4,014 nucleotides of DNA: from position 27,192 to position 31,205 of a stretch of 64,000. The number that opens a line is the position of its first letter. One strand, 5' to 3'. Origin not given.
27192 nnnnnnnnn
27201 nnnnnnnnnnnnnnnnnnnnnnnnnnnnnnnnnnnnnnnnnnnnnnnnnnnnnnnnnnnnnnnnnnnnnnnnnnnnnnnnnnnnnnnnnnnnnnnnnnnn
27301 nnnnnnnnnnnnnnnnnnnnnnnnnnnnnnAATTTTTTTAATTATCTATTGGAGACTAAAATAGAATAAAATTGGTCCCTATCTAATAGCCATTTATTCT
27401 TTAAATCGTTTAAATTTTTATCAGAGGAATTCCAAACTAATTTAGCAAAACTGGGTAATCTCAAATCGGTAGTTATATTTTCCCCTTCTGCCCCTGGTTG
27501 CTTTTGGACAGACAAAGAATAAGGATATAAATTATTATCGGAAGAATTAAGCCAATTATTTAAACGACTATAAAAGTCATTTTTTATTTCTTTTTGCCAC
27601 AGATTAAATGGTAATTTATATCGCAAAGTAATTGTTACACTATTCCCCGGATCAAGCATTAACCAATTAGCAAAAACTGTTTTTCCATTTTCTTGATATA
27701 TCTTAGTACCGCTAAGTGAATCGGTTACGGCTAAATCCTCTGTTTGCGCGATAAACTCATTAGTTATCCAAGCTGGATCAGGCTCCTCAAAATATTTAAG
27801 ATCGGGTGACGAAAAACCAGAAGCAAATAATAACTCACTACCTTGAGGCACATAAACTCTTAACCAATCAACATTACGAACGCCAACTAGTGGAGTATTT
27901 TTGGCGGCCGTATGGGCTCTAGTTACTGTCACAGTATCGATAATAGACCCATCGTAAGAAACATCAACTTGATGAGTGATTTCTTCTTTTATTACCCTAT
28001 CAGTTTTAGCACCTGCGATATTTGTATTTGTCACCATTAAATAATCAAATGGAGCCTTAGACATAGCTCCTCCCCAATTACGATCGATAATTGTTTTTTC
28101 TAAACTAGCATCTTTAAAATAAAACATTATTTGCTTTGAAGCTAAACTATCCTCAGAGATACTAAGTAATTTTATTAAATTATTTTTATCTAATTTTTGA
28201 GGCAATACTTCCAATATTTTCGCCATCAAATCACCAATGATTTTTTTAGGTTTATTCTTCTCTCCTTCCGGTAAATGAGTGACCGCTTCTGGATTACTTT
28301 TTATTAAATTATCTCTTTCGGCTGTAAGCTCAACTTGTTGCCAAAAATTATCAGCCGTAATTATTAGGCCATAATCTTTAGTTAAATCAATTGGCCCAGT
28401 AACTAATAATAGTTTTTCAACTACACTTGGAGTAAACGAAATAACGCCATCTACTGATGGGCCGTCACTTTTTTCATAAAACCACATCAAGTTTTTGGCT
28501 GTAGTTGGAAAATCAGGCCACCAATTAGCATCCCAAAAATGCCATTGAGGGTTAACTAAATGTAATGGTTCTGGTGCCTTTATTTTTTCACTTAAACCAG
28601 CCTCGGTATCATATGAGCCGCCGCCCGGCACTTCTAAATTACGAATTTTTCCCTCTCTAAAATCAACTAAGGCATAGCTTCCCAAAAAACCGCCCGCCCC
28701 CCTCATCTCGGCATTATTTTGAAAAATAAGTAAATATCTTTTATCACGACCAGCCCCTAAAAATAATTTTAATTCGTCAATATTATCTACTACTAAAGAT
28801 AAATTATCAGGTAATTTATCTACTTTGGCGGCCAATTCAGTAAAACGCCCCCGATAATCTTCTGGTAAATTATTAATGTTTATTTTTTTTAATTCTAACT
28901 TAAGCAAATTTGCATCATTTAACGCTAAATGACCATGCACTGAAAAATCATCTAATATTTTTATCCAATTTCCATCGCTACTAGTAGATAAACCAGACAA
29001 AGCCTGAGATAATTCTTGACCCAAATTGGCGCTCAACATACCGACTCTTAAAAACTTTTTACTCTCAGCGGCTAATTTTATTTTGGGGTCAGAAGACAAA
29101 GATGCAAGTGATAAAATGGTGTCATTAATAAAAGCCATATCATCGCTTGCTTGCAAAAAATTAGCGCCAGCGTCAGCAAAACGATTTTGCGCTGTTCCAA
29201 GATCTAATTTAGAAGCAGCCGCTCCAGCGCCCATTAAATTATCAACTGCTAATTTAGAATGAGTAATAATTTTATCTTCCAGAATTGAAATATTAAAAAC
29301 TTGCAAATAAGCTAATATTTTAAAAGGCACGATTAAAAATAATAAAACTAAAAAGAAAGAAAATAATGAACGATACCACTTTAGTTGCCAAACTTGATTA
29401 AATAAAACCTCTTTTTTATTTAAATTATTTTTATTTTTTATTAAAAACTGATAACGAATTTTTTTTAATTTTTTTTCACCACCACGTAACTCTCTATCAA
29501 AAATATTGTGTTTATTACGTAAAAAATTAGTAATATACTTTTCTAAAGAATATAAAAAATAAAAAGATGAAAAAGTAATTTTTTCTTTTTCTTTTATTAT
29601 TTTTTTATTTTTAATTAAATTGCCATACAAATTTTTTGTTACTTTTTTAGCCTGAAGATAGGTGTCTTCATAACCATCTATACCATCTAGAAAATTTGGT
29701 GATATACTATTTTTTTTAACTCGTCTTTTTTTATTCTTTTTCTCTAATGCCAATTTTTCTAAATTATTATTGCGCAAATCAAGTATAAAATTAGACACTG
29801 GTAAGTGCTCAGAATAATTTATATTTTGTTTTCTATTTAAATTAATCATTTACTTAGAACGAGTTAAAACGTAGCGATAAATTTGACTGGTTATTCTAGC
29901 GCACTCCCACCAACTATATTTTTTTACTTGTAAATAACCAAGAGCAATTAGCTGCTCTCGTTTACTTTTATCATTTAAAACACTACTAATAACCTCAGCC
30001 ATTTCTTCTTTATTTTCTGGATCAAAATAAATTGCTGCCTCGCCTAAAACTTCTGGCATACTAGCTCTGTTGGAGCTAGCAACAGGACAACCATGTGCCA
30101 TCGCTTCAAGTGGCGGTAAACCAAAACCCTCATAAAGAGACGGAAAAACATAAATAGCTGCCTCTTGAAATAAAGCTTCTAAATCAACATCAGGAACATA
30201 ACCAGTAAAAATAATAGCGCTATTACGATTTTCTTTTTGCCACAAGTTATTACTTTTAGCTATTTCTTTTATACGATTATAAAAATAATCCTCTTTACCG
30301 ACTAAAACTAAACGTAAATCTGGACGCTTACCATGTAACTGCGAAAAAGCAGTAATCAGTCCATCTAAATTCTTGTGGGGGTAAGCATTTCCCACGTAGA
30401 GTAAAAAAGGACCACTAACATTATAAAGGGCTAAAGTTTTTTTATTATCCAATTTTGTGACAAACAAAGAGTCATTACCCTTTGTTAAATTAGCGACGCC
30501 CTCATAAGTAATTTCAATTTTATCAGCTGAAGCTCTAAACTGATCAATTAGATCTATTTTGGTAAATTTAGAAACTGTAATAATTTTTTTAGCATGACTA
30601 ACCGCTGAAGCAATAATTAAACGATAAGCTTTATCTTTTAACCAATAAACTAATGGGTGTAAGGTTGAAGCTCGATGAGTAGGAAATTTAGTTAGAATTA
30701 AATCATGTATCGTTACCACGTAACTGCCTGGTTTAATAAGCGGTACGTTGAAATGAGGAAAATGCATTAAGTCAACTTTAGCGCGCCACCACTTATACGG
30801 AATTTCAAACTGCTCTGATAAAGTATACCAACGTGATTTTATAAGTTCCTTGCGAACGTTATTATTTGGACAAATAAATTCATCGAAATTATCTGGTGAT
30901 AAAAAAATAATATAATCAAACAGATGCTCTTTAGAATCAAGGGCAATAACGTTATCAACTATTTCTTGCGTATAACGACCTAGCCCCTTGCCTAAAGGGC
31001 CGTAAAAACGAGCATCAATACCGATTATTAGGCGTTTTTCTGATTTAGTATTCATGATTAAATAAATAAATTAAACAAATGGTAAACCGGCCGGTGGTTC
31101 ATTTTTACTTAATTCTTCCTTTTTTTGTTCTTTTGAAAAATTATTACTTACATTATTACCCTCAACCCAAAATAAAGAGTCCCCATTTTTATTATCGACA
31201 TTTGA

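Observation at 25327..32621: Block of large single-pass membrane proteins of unknown function interleaved with a GT4 glycosyltransferase: candidate cell-surface assembly system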

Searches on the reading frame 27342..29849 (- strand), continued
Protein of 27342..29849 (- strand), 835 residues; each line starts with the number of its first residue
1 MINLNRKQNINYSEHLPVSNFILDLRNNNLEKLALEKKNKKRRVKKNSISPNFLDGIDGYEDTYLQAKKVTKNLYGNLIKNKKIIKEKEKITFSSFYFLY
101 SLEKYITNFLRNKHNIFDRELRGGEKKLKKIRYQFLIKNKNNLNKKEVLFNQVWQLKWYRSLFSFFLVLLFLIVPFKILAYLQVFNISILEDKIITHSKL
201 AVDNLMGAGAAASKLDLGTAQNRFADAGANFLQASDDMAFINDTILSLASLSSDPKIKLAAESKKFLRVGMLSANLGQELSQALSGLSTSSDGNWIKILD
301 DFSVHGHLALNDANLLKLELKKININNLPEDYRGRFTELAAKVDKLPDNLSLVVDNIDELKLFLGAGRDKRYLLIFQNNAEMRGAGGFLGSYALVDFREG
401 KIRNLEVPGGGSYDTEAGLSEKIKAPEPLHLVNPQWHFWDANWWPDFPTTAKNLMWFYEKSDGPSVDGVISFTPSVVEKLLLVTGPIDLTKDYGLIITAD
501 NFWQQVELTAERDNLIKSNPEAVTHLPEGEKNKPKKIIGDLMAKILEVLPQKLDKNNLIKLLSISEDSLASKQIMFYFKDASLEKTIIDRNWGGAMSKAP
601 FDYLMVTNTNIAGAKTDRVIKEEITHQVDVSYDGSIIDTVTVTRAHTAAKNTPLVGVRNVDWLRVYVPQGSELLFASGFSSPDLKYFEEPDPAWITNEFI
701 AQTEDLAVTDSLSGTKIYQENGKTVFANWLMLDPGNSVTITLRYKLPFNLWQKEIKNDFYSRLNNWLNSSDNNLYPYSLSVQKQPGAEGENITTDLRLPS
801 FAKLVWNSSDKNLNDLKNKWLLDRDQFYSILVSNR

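Call 55: search_protein_families(library=pfam, alignment_id=A2, max_evalue=10)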
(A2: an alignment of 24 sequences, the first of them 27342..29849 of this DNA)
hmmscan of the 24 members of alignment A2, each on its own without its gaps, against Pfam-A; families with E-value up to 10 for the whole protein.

A. member 1, window:27342-29849:- (835 aa): 1 family
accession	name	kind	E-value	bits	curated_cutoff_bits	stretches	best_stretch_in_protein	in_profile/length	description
PF13196.11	DUF4012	-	6.6e-27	95.2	28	1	369-506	3-139/144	Protein of unknown function (DUF4012)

B. families by the number of members that match (of 24 scanned): 23 families
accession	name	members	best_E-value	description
PF13196.11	DUF4012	24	1.1e-30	Protein of unknown function (DUF4012)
PF13579.12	Glyco_trans_4_4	3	0.098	Glycosyl transferase 4-like domain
PF05504.16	Spore_GerAC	1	0.004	Spore germination B3/ GerAC like, C-terminal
PF08336.16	P4Ha_N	1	0.01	Prolyl 4-Hydroxylase alpha-subunit, N-terminal region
PF00940.24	RNA_pol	1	0.024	DNA-dependent RNA polymerase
PF06160.17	EzrA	1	0.031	Septation ring formation regulator, EzrA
PF20033.5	DUF6438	1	0.039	Domain of unknown function (DUF6438)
PF09731.14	Mitofilin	1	0.056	Mitochondrial inner membrane protein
PF25764.1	KIF21A_4th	1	0.065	KIF21A-like domain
PF05383.23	La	1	0.073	La domain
PF11480.13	ImmE5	1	0.083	Colicin-E5 Imm protein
PF18206.8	Porphyrn_cat_1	1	0.091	Porphyranase beta-sandwich domain 1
PF11457.13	DUF3021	1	0.15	Protein of unknown function (DUF3021)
PF18906.5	Phage_tube_2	1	0.16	Phage tail tube protein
PF23005.1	DUF7032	1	0.16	Domain of unknown function (DUF7032)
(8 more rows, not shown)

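Call 62: fold_search(model_id=the predicted structure, library=pdb)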
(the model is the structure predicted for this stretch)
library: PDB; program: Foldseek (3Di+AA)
matches with E <= 10: 666; with E <= 0.001: 10
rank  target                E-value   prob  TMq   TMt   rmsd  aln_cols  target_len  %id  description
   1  6a8z_B                7.7e-05  1.00  0.12  0.21   8.7       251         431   12  Crystal structure of M1 zinc metallopeptidase from Deinococcus radiodurans (released 2019-07-17)
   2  6ifg_A                1.1e-04  1.00  0.12  0.21   8.7       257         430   11  Crystal structure of M1 zinc metallopeptidase E323A mutant bound to Tyr-ser-ala substrate from Deinococcus radiodurans (released 2019-09-25)
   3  6iff_A                1.1e-04  1.00  0.12  0.20   8.9       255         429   12  Crystal structure of M1 zinc metallopeptidase E323A mutant from Deinococcus radiodurans (released 2019-09-25)
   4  6koz_A                1.5e-04  1.00  0.12  0.20   9.0       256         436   12  Crystal structure of two domain M1 zinc metallopeptidase E323 mutant bound to L-Leucine amino acid (released 2020-01-22)
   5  6a8z_A                1.6e-04  1.00  0.12  0.20   8.9       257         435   11  Crystal structure of M1 zinc metallopeptidase from Deinococcus radiodurans (released 2019-07-17)
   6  6koy_A                2.1e-04  1.00  0.12  0.21   9.3       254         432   11  Crystal structure of two domain M1 Zinc metallopeptidase E323A mutant bound to L-tryptophan amino acid (released 2020-01-22)
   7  6ifg_B                3.5e-04  1.00  0.12  0.21   8.6       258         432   12  Crystal structure of M1 zinc metallopeptidase E323A mutant bound to Tyr-ser-ala substrate from Deinococcus radiodurans (released 2019-09-25)
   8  6koz_B                4.0e-04  1.00  0.12  0.20   8.9       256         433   12  Crystal structure of two domain M1 zinc metallopeptidase E323 mutant bound to L-Leucine amino acid (released 2020-01-22)
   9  6kp1_A                4.0e-04  1.00  0.12  0.20   8.9       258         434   12  Crystal structure of two domain M1 zinc metallopeptidase E323A mutant bound to L-methionine amino acid (released 2020-06-24)
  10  6kp0_A                5.7e-04  1.00  0.12  0.21   8.5       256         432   11  Crystal structure of two domain M1 zinc metallopeptidase E323A mutant bound to L-arginine (released 2020-01-22)
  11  6u7g_B                1.1e-03  0.99  0.13  0.12   9.4       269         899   10  HCoV-229E RBD Class V in complex with human APN (released 2019-11-13)
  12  6s7o_E                1.4e-03  1.00  0.14  0.19   9.4       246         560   11  Cryo-EM structure of human oligosaccharyltransferase complex OST-A (released 2019-12-18)
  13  5lhd_C                1.9e-03  0.98  0.12  0.11  10.0       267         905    8  Structure of glycosylated human aminopeptidase N (released 2017-04-05)
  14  7vpq_A                2.1e-03  0.98  0.12  0.11   9.6       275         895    6  Structures of a deltacoronavirus spike protein bound to porcine and human receptors indicate the risk of virus adaptat (released 2022-03-16)
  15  5lhd_A                2.3e-03  0.99  0.13  0.12   9.2       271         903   10  Structure of glycosylated human aminopeptidase N (released 2017-04-05)
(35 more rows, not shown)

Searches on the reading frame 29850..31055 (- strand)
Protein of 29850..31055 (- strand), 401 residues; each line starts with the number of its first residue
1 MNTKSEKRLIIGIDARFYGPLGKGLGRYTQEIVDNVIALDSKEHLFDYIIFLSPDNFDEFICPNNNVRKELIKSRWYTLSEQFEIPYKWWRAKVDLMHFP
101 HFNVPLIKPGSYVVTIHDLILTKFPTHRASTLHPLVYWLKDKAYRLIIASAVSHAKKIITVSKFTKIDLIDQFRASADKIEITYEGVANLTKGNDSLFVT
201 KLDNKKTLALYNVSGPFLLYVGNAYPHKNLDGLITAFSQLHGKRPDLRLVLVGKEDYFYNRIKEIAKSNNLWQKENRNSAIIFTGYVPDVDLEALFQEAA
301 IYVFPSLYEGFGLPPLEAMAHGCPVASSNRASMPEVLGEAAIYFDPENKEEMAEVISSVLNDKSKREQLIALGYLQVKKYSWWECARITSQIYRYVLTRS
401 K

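Call 4: search_protein_families(library=pfam, proteins=[window:29850-31055:-], max_evalue=0.01)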
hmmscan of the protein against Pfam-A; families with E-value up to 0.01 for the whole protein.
window:29850-31055:- (401 aa): 5 families
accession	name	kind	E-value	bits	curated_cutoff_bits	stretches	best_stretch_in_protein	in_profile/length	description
PF00534.26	Glycos_transf_1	-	8.8e-36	123.5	26.4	1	215-371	15-167/172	Glycosyl transferases group 1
PF13692.12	Glyco_trans_1_4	-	7.4e-30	104.5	27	1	216-362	2-142/142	Glycosyl transferases group 1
PF20706.3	GT4-conflict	-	1.1e-08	34.9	26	1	217-354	199-331/385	Family 4 Glycosyltransferase in conflict systems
PF13439.12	Glyco_transf_4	-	1.5e-07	32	28.5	1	71-187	50-166/170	Glycosyltransferase Family 4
PF13524.12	Glyco_trans_1_2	-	2.7e-07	31.1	25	1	243-379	11-131/144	Glycosyl transferase-like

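Call 5: search_protein_families(library=ncbifam, proteins=[window:29850-31055:-], max_evalue=0.01)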
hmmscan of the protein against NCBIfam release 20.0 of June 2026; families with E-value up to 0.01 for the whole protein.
window:29850-31055:- (401 aa): 33 families (the best 25 are shown)
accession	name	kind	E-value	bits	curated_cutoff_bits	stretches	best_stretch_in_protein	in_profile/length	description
TIGR04047.1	MSMEG_0565_glyc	hypoth_equivalog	6.1e-32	111.1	259.85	1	143-394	127-372/373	MSMEG_0565 family glycosyltransferase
TIGR02149.1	glgA_Coryne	subfamily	1.4e-23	83.7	302.4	1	149-397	139-391/391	glycogen synthase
TIGR04157.1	glyco_rSAM_CFB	subfamily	4.2e-20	72.1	400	1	151-355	166-359/406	TIGR04157 family glycosyltransferase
TIGR04063.1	stp3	hypoth_equivalog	3.1e-18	65.9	442.05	1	144-396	147-395/397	TIGR04063 family PEP-CTERM/XrtA system glycosyltransferase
NF038295.1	EPS_HpsP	equivalog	1.5e-17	63.7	550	1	213-396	205-387/388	hormogonium polysaccharide biosynthesis glycosyltransferase HpsP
TIGR03999.1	thiol_BshA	equivalog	1.7e-16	60.1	273.7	1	73-393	64-370/375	N-acetyl-alpha-D-glucosaminyl L-malate synthase BshA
TIGR03449.1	mycothiol_MshA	equivalog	2.1e-16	59.8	462.5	1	150-397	160-404/406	D-inositol-3-phosphate glycosyltransferase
NF012028.0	PRK15484.1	subfamily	5.8e-14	52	618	1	154-387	139-369/380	lipopolysaccharide N-acetylglucosaminyltransferase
NF041876.1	EPS_EpsE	equivalog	2.8e-13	49.9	400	1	221-377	220-376/389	exopolysaccharide biosynthesis GT4 family glycosyltransferase EpsE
NF047880.1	glyco_SdgA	exception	1.5e-12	46.9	800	1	213-381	313-475/488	serine-aspartate repeat adhesin O-glycosyltransferase SdgA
TIGR03088.1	stp2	hypoth_equivalog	7.7e-12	44.9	409.05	1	144-394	126-371/374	TIGR03088 family PEP-CTERM/XrtA system glycosyltransferase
NF047684.1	TeichurnBiosyTuaC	equivalog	2e-10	40.1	550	1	146-396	156-389/391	teichuronic acid biosynthesis protein TuaC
NF050063.1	ProtGlycPglJ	equivalog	2.6e-09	36.8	500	1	145-386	135-356/363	N-acetylgalactosamine-N,N'-diacetylbacillosaminyl-diphospho-undecaprenol 4-alpha-N-acetylgalactosaminyltransferase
NF053513.1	Gtran_IagA_BgsA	equivalog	2.8e-09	36.4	460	1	146-397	97-332/333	LTA glycolipid anchor biosynthesis glycosyltransferase, IagA/BgsA family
NF053787.1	GlcN_PG_synth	equivalog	4.2e-09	35.7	480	1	216-396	198-359/361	N-acetylglucosaminyl phosphatidylglycerol synthase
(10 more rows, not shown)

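Call 31: search_protein_families(library=padloc, proteins=[window:29850-31055:-], max_evalue=0.01)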
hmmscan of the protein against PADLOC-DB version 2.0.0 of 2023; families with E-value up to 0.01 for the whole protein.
window:29850-31055:- (401 aa): 0 families

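Call 107: search_solved_structures(query=window:29850-31055:-, max_evalue=0.00001)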
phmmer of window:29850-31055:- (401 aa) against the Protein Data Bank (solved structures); distinct sequences matched with E-value up to 0.00001: 11.
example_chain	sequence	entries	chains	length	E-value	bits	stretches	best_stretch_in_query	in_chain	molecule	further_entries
6kih_A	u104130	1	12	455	3.7e-13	52.2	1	202-398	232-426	Tll1590 protein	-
7qsg_A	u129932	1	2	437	9.8e-13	50.8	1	285-399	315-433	D-inositol 3-phosphate glycosyltransferase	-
5i45_A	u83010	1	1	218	6.6e-11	44.8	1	273-399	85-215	Glycosyl transferases group 1 family protein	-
6tvp_A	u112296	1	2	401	1.4e-10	43.7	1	150-396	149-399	Alpha-maltose-1-phosphate synthase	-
3c4q_A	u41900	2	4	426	7.2e-10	41.4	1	150-395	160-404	Predicted glycosyltransferases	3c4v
3c48_A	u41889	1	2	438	7.7e-10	41.3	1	150-395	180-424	Predicted glycosyltransferases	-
4n9w_A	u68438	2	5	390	1.9e-07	33.4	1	211-393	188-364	GDP-mannose-dependent alpha-(1-2)-phosphatidylinositol mannosyltransferase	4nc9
2gej_A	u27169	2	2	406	2.1e-07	33.2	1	211-393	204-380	PHOSPHATIDYLINOSITOL MANNOSYLTRANSFERASE (PimA)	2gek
3oka_A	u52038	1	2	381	8.7e-07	31.2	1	215-385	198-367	GDP-mannose-dependent alpha-(1-6)-phosphatidylinositol monomannoside mannosyltransferase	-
3okc_A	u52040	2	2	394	9.2e-07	31.1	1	215-385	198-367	GDP-mannose-dependent alpha-(1-6)-phosphatidylinositol monomannoside mannosyltransferase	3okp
2r60_A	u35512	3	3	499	1e-06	31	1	297-396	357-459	Glycosyl transferase, group 1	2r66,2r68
